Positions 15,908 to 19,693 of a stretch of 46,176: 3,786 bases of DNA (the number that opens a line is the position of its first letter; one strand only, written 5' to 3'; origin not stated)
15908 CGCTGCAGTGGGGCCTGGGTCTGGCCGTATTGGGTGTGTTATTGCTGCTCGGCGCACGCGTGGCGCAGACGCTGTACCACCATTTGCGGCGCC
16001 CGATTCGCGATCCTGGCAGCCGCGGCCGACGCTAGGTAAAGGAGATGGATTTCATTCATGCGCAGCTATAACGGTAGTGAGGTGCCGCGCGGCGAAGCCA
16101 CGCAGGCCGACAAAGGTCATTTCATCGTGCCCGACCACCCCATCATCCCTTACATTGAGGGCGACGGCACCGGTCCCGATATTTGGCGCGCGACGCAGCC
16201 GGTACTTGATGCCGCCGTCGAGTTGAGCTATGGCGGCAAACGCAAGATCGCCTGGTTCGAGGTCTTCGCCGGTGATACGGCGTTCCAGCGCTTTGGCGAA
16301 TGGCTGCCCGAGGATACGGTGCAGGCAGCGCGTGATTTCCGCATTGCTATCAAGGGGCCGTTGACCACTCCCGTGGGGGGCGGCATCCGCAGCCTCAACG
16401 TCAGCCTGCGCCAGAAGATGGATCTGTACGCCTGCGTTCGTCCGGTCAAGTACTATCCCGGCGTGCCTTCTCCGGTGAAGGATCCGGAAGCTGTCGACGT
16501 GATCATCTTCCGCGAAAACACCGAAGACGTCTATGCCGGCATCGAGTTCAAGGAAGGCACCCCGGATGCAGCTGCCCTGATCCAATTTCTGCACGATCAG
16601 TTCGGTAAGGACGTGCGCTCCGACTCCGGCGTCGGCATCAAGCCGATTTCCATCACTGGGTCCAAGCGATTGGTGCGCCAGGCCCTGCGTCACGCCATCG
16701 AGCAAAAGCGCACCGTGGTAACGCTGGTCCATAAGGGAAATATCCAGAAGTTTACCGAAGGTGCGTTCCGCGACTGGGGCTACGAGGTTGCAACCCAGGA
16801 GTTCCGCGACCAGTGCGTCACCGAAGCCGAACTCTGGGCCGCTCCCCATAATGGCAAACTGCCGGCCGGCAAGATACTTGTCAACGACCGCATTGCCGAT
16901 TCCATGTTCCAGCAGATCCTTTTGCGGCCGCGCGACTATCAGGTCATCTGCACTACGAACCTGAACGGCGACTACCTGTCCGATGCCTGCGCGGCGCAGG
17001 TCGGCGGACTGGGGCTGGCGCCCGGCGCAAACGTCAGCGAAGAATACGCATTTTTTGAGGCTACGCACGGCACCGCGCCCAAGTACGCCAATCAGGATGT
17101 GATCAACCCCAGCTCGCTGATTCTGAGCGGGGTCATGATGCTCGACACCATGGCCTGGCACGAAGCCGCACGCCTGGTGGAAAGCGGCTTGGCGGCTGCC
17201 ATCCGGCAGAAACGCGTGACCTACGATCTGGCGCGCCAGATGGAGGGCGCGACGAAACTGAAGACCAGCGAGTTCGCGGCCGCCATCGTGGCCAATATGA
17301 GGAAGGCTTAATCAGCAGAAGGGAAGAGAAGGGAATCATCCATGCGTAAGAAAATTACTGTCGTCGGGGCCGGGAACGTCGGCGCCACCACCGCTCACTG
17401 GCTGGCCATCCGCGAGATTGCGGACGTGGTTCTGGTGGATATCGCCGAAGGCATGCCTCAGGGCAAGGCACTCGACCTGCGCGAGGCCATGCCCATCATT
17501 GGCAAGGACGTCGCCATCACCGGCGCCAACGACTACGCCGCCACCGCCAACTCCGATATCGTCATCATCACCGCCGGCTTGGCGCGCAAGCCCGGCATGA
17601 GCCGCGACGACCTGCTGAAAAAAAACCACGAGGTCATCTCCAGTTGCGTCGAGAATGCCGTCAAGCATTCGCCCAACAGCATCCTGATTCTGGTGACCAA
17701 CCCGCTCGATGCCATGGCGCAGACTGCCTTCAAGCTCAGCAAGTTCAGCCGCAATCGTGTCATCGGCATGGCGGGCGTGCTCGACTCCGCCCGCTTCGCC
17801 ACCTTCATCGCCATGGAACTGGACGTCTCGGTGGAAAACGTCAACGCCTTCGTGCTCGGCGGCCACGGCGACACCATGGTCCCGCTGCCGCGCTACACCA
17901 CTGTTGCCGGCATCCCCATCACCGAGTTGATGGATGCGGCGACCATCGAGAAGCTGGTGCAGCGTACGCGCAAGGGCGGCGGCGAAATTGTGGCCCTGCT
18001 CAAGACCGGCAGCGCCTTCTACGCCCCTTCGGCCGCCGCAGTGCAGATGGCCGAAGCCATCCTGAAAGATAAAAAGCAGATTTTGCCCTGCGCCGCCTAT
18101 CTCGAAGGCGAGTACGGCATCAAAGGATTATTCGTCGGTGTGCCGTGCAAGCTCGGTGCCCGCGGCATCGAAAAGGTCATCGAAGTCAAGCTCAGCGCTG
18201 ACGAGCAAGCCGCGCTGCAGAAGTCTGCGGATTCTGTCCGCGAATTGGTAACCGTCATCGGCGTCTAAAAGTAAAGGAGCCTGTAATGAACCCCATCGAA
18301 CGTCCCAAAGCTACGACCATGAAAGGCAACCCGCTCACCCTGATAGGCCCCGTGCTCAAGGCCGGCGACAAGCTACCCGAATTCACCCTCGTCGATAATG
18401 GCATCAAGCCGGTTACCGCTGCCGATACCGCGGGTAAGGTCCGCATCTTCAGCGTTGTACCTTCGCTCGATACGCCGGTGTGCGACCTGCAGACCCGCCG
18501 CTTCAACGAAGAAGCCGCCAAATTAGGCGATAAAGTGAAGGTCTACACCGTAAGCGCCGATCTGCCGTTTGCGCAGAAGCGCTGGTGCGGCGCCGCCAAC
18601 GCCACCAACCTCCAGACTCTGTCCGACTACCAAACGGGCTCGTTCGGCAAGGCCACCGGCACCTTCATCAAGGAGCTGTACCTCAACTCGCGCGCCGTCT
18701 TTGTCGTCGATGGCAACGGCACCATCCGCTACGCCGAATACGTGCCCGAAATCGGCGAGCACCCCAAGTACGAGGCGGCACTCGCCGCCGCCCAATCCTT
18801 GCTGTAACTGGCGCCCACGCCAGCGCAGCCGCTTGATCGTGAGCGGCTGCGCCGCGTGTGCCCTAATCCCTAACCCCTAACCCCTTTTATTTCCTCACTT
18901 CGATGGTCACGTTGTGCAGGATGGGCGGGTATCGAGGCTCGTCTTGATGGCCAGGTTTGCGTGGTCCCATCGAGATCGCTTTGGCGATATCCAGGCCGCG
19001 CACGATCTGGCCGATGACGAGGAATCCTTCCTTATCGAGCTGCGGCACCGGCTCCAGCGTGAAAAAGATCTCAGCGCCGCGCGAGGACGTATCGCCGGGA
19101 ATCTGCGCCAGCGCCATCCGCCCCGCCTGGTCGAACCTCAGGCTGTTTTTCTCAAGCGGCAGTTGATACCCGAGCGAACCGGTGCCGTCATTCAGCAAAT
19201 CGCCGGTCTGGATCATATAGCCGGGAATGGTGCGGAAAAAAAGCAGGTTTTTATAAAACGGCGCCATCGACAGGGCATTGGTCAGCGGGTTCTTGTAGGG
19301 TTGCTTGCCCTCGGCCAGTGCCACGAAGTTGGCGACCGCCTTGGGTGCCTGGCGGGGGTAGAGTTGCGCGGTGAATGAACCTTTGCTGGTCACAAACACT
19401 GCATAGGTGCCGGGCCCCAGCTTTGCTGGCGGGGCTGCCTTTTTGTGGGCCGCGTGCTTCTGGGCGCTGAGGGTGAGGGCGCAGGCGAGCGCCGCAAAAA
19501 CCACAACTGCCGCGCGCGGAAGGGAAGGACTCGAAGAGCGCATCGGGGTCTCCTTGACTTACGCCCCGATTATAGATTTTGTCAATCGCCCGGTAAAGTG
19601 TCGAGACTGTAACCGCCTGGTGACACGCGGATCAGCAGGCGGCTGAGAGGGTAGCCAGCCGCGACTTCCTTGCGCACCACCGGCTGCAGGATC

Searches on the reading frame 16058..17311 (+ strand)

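Call 16: search_protein_families(library=pfam, proteins=[window:16058-17311:+], max_evalue=0.00001)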
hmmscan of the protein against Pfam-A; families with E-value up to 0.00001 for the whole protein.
window:16058-17311:+ (417 aa): 1 family
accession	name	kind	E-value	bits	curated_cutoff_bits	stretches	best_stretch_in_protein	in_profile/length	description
PF00180.25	Iso_dh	-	3.3e-89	300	27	1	30-410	2-348/348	Isocitrate/isopropylmalate dehydrogenase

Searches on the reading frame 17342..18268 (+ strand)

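Call 16: search_protein_families(library=pfam, proteins=[window:17342-18268:+], max_evalue=0.00001)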
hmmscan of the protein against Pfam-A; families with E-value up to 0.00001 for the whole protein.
window:17342-18268:+ (308 aa): 2 families
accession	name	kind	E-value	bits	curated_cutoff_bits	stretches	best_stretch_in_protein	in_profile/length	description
PF00056.29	Ldh_1_N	-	4.7e-42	143.8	27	1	4-142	2-141/141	lactate/malate dehydrogenase, NAD binding domain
PF02866.23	Ldh_1_C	-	1.6e-33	116.6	22.6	1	147-300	3-164/174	lactate/malate dehydrogenase, alpha/beta C-terminal domain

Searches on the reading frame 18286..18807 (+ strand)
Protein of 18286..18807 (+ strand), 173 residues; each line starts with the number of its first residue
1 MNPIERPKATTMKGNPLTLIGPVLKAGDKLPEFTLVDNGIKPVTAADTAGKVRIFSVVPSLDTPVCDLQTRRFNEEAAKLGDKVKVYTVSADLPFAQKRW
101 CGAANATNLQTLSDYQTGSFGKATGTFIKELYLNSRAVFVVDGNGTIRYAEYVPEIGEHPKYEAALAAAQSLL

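Call 16: search_protein_families(library=pfam, proteins=[window:18286-18807:+], max_evalue=0.00001)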
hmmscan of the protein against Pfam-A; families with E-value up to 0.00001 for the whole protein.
window:18286-18807:+ (173 aa): 2 families
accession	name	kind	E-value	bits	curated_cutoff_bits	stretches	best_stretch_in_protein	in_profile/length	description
PF08534.16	Redoxin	-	7e-25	88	26.6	1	25-166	1-148/148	Redoxin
PF00578.27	AhpC-TSA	-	1.4e-19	70.7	26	1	27-149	2-123/124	AhpC/TSA family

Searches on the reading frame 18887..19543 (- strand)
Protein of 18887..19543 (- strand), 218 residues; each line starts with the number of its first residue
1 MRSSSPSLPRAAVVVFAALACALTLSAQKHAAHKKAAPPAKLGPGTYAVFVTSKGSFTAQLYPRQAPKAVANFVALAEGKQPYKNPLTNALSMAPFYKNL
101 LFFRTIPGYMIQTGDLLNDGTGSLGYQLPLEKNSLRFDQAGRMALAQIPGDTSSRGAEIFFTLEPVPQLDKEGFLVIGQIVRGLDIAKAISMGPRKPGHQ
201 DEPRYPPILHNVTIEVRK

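Call 16: search_protein_families(library=pfam, proteins=[window:18887-19543:-], max_evalue=0.00001)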
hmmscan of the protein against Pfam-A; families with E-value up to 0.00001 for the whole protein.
window:18887-19543:- (218 aa): 1 family
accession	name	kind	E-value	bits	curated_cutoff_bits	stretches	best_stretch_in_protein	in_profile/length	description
PF00160.26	Pro_isomerase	-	9.9e-24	84.8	21.7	1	50-207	4-152/159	Cyclophilin type peptidyl-prolyl cis-trans isomerase/CLD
